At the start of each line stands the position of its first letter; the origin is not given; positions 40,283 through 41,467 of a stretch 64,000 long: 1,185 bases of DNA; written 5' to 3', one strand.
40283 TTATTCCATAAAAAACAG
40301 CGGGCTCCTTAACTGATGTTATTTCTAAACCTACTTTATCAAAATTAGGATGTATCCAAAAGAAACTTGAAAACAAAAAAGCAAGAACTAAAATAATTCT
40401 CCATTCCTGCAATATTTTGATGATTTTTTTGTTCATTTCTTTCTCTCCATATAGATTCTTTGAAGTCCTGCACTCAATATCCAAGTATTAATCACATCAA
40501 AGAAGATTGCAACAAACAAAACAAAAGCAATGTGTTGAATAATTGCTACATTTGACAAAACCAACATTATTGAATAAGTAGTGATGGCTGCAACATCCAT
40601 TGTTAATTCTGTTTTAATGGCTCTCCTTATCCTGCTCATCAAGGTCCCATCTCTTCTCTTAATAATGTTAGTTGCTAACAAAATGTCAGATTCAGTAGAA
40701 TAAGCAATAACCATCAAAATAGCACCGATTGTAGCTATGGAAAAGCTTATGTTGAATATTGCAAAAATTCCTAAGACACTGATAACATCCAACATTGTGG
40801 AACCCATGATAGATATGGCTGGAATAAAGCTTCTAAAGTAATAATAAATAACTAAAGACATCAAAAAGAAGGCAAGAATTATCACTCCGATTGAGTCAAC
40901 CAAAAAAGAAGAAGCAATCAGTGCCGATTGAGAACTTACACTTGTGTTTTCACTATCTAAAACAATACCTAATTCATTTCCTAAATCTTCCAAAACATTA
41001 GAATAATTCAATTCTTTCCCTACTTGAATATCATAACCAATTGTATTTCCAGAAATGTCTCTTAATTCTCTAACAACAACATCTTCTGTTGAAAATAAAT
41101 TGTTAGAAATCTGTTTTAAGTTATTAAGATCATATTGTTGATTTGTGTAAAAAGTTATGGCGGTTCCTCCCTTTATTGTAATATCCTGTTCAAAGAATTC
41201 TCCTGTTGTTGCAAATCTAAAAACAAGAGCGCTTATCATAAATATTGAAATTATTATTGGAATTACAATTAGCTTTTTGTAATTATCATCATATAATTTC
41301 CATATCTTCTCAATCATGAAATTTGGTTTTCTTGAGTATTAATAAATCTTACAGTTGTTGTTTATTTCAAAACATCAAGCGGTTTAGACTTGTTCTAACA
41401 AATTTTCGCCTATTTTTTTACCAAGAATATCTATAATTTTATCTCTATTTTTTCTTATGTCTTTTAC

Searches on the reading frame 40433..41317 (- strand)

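Call 15: search_protein_families(library=pfam, proteins=[window:40433-41317:-], max_evalue=0.001)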
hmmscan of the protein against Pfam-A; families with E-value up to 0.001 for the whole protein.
window:40433-41317:- (294 aa): 1 family
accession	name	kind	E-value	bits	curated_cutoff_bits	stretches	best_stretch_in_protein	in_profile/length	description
PF02355.23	SecD_SecF_C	-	8e-19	68.2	20.5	1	123-290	14-187/189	Protein export membrane protein SecD/SecF, C-terminal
